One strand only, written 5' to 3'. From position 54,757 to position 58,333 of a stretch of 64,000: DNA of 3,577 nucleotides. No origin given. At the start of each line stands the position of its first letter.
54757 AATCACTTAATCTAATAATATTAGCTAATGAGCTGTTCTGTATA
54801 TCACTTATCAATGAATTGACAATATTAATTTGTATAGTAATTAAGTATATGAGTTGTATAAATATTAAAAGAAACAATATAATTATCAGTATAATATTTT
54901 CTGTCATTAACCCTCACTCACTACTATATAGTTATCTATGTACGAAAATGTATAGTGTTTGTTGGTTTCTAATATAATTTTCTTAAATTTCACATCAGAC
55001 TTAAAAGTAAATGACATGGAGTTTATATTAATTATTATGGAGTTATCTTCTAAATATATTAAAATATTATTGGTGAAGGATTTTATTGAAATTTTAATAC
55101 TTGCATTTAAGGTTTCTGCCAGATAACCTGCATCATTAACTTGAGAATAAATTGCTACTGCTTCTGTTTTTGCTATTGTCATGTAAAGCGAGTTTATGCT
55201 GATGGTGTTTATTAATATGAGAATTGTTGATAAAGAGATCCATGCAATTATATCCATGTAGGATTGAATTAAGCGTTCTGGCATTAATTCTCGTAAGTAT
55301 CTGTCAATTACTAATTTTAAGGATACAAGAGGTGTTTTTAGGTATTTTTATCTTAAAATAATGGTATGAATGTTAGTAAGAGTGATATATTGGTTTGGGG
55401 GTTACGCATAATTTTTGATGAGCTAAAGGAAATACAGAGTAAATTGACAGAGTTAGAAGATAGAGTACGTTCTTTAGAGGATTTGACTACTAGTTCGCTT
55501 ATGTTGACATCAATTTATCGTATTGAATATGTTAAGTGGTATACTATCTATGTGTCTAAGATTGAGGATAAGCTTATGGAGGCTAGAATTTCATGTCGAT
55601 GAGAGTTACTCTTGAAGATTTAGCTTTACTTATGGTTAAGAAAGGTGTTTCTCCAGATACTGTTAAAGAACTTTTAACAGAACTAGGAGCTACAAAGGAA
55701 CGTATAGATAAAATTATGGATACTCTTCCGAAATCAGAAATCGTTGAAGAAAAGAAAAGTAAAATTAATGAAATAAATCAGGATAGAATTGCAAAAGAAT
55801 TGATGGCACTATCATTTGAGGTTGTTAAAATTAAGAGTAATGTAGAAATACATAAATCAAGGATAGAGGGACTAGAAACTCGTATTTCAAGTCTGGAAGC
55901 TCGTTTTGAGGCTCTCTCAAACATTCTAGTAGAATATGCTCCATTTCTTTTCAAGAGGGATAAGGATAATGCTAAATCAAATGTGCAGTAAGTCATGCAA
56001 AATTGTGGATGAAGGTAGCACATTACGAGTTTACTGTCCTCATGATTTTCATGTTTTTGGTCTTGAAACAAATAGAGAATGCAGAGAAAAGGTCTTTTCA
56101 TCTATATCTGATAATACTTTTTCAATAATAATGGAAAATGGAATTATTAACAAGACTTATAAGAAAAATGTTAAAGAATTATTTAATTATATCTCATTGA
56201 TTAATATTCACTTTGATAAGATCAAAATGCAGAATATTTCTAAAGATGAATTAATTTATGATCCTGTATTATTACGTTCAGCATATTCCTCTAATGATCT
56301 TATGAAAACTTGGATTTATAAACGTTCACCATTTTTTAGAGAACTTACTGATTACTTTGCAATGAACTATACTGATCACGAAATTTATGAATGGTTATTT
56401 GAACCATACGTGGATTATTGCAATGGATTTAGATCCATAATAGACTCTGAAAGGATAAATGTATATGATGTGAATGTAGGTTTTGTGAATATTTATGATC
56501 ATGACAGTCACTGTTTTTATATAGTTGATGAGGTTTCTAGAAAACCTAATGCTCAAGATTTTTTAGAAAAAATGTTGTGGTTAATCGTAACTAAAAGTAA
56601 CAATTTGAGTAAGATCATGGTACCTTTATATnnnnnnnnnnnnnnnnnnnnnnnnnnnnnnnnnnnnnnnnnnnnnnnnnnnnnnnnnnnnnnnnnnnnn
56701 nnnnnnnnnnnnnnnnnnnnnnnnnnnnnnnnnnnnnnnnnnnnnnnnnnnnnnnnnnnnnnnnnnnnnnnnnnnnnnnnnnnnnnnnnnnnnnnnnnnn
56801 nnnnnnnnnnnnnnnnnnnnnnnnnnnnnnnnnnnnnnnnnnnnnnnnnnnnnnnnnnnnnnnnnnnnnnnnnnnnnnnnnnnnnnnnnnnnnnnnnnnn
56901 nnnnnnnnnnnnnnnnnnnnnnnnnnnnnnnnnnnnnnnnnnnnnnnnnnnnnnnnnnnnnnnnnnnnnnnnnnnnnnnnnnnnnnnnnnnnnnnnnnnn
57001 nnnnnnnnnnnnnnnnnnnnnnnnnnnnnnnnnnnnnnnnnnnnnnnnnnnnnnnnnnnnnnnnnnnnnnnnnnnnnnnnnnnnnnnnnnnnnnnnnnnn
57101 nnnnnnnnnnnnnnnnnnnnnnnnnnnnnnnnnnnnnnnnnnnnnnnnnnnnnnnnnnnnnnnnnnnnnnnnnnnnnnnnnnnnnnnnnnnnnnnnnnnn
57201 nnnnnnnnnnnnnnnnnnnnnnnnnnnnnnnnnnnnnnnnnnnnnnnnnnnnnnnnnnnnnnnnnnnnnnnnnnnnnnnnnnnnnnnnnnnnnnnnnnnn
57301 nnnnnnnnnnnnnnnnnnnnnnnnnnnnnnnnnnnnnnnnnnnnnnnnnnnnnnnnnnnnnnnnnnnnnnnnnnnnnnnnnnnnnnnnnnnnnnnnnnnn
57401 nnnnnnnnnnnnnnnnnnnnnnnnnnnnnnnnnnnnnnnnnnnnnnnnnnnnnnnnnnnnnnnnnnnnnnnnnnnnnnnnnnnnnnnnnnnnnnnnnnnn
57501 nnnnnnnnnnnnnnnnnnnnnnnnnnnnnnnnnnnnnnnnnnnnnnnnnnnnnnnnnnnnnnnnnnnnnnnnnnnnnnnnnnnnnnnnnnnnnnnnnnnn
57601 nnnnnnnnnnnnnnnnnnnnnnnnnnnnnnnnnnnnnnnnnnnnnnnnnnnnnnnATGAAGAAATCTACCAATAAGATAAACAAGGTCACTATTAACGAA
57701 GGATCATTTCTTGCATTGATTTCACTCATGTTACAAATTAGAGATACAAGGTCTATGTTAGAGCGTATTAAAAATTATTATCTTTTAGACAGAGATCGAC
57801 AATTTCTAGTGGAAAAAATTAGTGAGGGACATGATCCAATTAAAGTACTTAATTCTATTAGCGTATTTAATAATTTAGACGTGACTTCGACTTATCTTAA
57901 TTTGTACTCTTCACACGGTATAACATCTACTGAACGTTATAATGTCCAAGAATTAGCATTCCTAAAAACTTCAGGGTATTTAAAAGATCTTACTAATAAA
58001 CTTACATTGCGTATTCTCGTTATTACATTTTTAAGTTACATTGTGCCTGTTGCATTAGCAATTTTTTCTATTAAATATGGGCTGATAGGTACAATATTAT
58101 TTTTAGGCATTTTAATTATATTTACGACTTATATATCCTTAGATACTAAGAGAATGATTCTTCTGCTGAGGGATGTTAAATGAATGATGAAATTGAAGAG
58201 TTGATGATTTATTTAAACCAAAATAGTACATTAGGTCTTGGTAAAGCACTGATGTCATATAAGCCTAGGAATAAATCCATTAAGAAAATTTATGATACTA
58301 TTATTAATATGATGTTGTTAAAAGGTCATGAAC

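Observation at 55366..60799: Unusual Tad/Epd-like type IV filament module with a HerA/VirB4-like (DUF87) ATPase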

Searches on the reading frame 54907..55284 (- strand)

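Call 20: search_protein_families(library=pfam, proteins=[window:54907-55284:-], max_evalue=0.1)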
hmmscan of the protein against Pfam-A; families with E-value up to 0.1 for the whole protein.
window:54907-55284:- (125 aa): 1 family
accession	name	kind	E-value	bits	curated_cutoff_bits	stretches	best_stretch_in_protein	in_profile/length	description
PF24051.1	DUF7355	-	0.016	15.6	27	1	52-102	18-69/93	Domain of unknown function (DUF7355)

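Call 51: search_protein_families(library=ncbifam, proteins=[window:54907-55284:-], max_evalue=0.01)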
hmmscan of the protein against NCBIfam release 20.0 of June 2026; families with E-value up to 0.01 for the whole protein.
window:54907-55284:- (125 aa): 0 families

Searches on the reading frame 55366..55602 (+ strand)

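Call 3: search_protein_families(library=pfam, proteins=[window:55366-55602:+], max_evalue=1)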
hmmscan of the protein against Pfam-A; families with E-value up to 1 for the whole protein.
window:55366-55602:+ (78 aa): 0 families

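Call 4: search_protein_families(library=ncbifam, proteins=[window:55366-55602:+], max_evalue=1)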
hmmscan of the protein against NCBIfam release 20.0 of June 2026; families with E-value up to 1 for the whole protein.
window:55366-55602:+ (78 aa): 3 families
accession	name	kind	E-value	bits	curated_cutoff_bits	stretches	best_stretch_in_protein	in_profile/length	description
NF038226.1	IcmF_IVB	equivalog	0.008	14.1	1000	1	12-67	546-600/973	type IVB secretion system protein IcmF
TIGR02978.1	phageshock_pspC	equivalog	0.024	14.5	104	1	19-44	85-110/121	envelope stress response membrane protein PspC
NF011445.0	PRK14869.2-1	equivalog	0.092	11.1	483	1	16-52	462-498/548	putative manganese-dependent inorganic diphosphatase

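Call 85: search_protein_families(library=padloc, proteins=[window:55366-55602:+], max_evalue=0.001)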
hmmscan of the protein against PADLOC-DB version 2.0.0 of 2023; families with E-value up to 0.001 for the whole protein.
window:55366-55602:+ (78 aa): 0 families

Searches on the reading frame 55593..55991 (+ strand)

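Call 3: search_protein_families(library=pfam, proteins=[window:55593-55991:+], max_evalue=1)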
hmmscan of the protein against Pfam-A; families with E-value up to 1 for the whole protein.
window:55593-55991:+ (132 aa): 23 families
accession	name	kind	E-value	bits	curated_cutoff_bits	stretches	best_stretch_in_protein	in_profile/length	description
PF06810.17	Phage_scaffold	-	4.3e-05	24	35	1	25-103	3-77/170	Phage capsid assembly scaffolding protein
PF23991.1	DUF7310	-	0.00059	20.7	40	1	69-109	18-57/83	Coiled-coil region of unknown function (DUF7310)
PF25654.1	MCP1_SIFV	-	0.0017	18.5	27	1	14-111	105-200/204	Major capsid protein 1, Sulfolobus islandicus filamentous virus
PF15908.10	HMMR_C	-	0.0028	18.3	28.6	1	26-102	55-129/157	Hyaluronan mediated motility receptor C-terminal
PF16326.10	ABC_tran_CTD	-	0.0053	17.4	32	1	89-112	8-31/69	ABC transporter C-terminal domain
PF01920.25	Prefoldin_2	-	0.0057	17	27.6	0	23-64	59-101/106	Prefoldin subunit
PF24362.2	DUF7518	-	0.0076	17.3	27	0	90-114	1-25/104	Family of unknown function (DUF7518)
PF03087.19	BPS1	-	0.0082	16.4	23.5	1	20-113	137-229/238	Protein BPS1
PF07889.17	DUF1664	-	0.009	16.5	34.6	1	21-103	40-122/124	Protein of unknown function (DUF1664)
PF07200.18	Mod_r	-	0.015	15.7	30.1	1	26-109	6-88/146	Modifier of rudimentary (Mod(r)) protein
PF14394.12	DUF4423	-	0.023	14.9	30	1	22-60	37-76/165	Domain of unknown function (DUF4423)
PF19220.6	Rod_CreS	-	0.027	14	100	1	54-124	165-234/359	Crescentin, rod domain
PF13874.11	Nup54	-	0.038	14.5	30.5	1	34-114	48-125/140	Nucleoporin complex subunit 54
PF12795.12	MscS_porin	-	0.047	13.7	34.4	1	13-112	107-207/238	Mechanosensitive ion channel porin domain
PF25078.1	DUF7801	-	0.057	14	33.2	1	24-112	58-146/155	Domain of unknown function (DUF7801)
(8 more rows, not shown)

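Call 4: search_protein_families(library=ncbifam, proteins=[window:55593-55991:+], max_evalue=1)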
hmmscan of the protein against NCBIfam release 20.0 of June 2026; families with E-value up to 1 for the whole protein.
window:55593-55991:+ (132 aa): 10 families
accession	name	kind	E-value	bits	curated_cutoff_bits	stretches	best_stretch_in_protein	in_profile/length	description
TIGR03545.1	TIGR03545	subfamily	3.5e-05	22.5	173.35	1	11-100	153-244/556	TIGR03545 family protein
NF045487.1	ASRP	equivalog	0.00015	20.6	300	1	19-111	310-398/593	archaea-specific SMC-related protein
NF002244.0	PRK01156.1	equivalog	0.00046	18.4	847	1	27-111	648-731/895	DNA double-strand break repair ATPase Rad50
NF038218.1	IcmG_DotF_IVB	equivalog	0.00093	18.9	200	1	48-111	119-181/266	type IVB secretion system protein IcmG/DotF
NF035934.1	ESAT6_2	subfamily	0.0046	17.2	100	1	51-119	10-75/96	pore-forming ESAT-6 family protein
NF053525.1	thylo_ssr2422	subfamily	0.0051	17.2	38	1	59-107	7-48/77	ssr2422 family thylakoid membrane protein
NF047516.1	LA_3659_fam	equivalog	0.022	14.3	36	1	35-110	67-141/221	LA_3659 family protein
NF047514.1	SpiroCoCo_N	equivalog_domain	0.022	14.3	75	1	35-110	67-141/221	SpiroCoCo family coiled-coil protein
NF009183.0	PRK12531.1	equivalog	0.07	12.9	353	1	19-90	116-186/194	RNA polymerase sigma factor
NF053609.1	Sul12a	equivalog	0.26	11.5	150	0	6-82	21-100/103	Sul12a family chromatin-organizing protein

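Call 85: search_protein_families(library=padloc, proteins=[window:55593-55991:+], max_evalue=0.001)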
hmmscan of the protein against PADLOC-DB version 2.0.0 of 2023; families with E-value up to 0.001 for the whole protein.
window:55593-55991:+ (132 aa): 2 families
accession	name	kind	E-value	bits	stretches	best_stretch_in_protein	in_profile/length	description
PDLC03860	LmuB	-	0.00038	17.1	1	28-115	187-276/565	-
PDLC00505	JetC1|JetC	-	0.00086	15.5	1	22-110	231-319/1118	DUF3584 domain; MukB-like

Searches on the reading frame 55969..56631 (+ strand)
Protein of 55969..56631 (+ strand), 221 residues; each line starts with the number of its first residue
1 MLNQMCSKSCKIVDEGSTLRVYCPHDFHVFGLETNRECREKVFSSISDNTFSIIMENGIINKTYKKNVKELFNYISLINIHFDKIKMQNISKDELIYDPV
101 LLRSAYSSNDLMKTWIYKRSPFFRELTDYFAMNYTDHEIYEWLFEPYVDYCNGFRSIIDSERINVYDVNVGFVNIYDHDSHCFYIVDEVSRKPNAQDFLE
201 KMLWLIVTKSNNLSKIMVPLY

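Call 86: predict_structure(alignment_id=A6)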
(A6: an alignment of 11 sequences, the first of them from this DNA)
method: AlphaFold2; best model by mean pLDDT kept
length: 221 residues; sequences in the alignment: 11
mean_pLDDT: 86.3   pTM: 0.81
mean pLDDT of the five models: 86.3, 86.0, 85.4, 84.5, 81.3
residues with pLDDT >= 90: 118; 70-90: 89; 50-70: 11; < 50: 3
segments of 3 or more residues with pLDDT < 50: 1-3
pLDDT, mean of each block of 10 residues (from residue 1): 63 94 88 93 94 94 93 95 80 93 92 92 96 94 92 87 81 85 77 65 74 79 72
secondary structure, 60 per line:
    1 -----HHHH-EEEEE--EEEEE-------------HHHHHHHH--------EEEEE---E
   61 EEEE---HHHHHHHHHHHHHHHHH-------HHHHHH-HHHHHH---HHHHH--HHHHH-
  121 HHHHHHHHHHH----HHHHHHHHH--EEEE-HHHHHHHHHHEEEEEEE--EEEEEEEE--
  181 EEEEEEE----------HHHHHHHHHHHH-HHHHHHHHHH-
elements in order: H6-9 E11-15 E18-22 H36-43 E52-56 E60-64 H68-84 H92-97 H99-104 H108-112 H115-119 H121-131 H136-144 E147-150 H152-161 E162-168 E171-178 E181-187 H198-209 H211-220

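Call 94: fold_search(model_id=the predicted structure, library=pdb)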
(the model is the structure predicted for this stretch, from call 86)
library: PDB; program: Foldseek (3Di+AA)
matches with E <= 10: 185; with E <= 0.001: 0
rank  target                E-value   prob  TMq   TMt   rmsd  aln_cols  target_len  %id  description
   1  4art_A                4.0e-01  0.15  0.23  0.22  10.2       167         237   12  STRUCTURE OF THE ORF273 PROTEIN FROM THE ACIDIANUS TWO-TAILED VIRUS (released 2012-10-24)
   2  9lqa                  6.7e-01  0.51  0.17  0.16   8.7        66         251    8  Crystal structure of NrN E21A in complex with SAM-AMP (released 2025-11-26)
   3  8q2m_AA               7.1e-01  0.69  0.13  0.41   9.4        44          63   18  18mer DNA mimic Foldamer with an Aliphatic linker in complex with Sac7d V26A/M29A protein (released 2023-08-23)
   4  9lqc_A                7.1e-01  0.20  0.19  0.17  12.8       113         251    8  Crystal structure of NrN D119A in complex with SAH-AMP (released 2025-11-26)
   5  4ats                  7.9e-01  0.07  0.16  0.15  10.1       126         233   13  Structure of the ORF273 protein from the Acidianus two-tailed virus (released 2012-10-24)
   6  8cmn_AA               9.4e-01  0.54  0.12  0.39   9.2        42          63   21  18mer DNA mimic Foldamer with an aliphatic linker in complex with Sac7d wild protein (released 2023-07-19)
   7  9qog_A                1.1e+00  0.44  0.13  0.39   9.2        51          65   18  Crystal structure of Nanofitin C10 in complex with a a double-helical aromatic oligoamide foldamer (released 2026-04-08)
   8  4cj2_C                1.1e+00  0.41  0.15  0.44   9.5        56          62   16  Crystal structure of HEWL in complex with affitin H4 (released 2014-05-21)
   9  9lq9                  1.2e+00  0.35  0.17  0.16   8.8        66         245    8  Crysral structure of NrN (released 2025-11-26)
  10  9qog_B                1.5e+00  0.25  0.13  0.38   9.8        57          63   16  Crystal structure of Nanofitin C10 in complex with a a double-helical aromatic oligoamide foldamer (released 2026-04-08)
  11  9lqb                  1.6e+00  0.30  0.17  0.15   8.7        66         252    8  Crystal structure of NrN E21A in complex with SAH-AMP (released 2025-11-26)
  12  2c1i                  1.6e+00  0.10  0.11  0.08  10.7        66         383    6  Structure of Streptococcus pneumoniae peptidoglycan deacetylase (SpPgdA) D 275 N Mutant. (released 2005-09-20)
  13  8yax_B                1.6e+00  0.04  0.12  0.05  24.2       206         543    8  SARS-CoV-2 DMV nsp3-4 pore complex (full-pore) (released 2024-06-19)
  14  1wtv_A                1.7e+00  0.41  0.13  0.40   9.1        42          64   21  Hyperthermophile chromosomal protein SAC7D single mutant M29A in complex with DNA GTAATTAC (released 2005-02-22)
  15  8yb5_A                1.7e+00  0.04  0.13  0.08  20.4       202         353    9  SARS-CoV-2 DMV nsp3-4 pore complex (consensus-pore, C6 symmetry) (released 2024-06-19)
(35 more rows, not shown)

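Call 101: search_protein_representatives(alignment_id=A6)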
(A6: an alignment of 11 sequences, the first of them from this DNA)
Query: 11 sequences, 228 profile positions. Proteins with E-value up to 0.001 (for the whole library): 6; up to 1e-10: 5; up to 1e-30: 4. The best 6 are listed.
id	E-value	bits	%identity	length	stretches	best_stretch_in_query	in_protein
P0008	1.3e-77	276.8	-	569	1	1-227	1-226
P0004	8.0e-73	261.1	-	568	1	2-228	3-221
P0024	2.1e-70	253.3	-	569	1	1-227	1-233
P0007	2.4e-41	158.2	-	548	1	2-228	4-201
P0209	4.8e-18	81.9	-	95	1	3-86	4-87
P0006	2.6e-09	53.4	-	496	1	102-228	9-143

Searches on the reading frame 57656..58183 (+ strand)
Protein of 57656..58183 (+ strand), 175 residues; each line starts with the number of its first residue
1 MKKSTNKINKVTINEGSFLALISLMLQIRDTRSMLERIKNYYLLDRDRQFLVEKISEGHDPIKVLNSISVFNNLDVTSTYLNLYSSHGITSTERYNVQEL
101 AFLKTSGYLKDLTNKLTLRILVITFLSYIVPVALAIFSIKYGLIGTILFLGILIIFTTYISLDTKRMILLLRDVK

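Call 3: search_protein_families(library=pfam, proteins=[window:57656-58183:+], max_evalue=1)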
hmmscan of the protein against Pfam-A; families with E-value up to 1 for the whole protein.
window:57656-58183:+ (175 aa): 0 families

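Call 4: search_protein_families(library=ncbifam, proteins=[window:57656-58183:+], max_evalue=1)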
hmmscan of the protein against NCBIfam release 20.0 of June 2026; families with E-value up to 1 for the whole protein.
window:57656-58183:+ (175 aa): 1 family
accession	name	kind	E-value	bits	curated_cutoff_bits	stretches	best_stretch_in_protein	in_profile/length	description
TIGR04402.2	mob_CxxC_CxxC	subfamily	0.37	11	70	1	110-157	19-64/180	mobilome CxxCx(11)CxxC protein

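Call 59: search_protein_families(library=pfam, alignment_id=A4, max_evalue=10)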
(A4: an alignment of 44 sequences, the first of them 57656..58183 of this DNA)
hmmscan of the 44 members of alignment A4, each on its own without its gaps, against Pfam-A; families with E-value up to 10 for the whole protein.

A. member 1, window:57656-58183:+ (175 aa): 0 families

B. families by the number of members that match (of 44 scanned): 49 families (the first 25 are shown)
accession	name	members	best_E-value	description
PF20990.2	DUF2207_C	7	0.036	Predicted membrane protein (DUF2207) C-terminal domain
PF18159.6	S_4TM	4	0.014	SMODS-associating 4TM effector domain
PF14012.11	DUF4229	4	0.05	Protein of unknown function (DUF4229)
PF20237.3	DUF6594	3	0.0054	Family of unknown function (DUF6594)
PF11239.13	DUF3040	3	0.0084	Protein of unknown function (DUF3040)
PF04246.17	RseC_MucC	3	1.7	Positive regulator of sigma(E), RseC/MucC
PF14419.11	SPOUT_MTase_2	2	0.0073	AF2226-like SPOUT RNA Methylase fused to THUMP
PF08775.15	ParB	2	0.077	ParB family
PF11712.13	Vma12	2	0.092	Endoplasmic reticulum-based factor for assembly of V-ATPase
PF01616.22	Orbi_NS3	2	0.22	Orbivirus NS3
PF05101.18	VirB3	2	3.1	Type IV secretory pathway, VirB3-like protein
PF20176.3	DUF6541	2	7.6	Family of unknown function (DUF6541)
PF19470.4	DUF6007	1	0.0042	Family of unknown function (DUF6007)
PF14362.11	DUF4407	1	0.0099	Domain of unknown function (DUF4407)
PF07690.21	MFS_1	1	0.013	Major Facilitator Superfamily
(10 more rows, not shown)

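Call 85: search_protein_families(library=padloc, proteins=[window:57656-58183:+], max_evalue=0.001)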
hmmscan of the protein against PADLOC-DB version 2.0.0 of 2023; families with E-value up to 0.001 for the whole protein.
window:57656-58183:+ (175 aa): 0 families
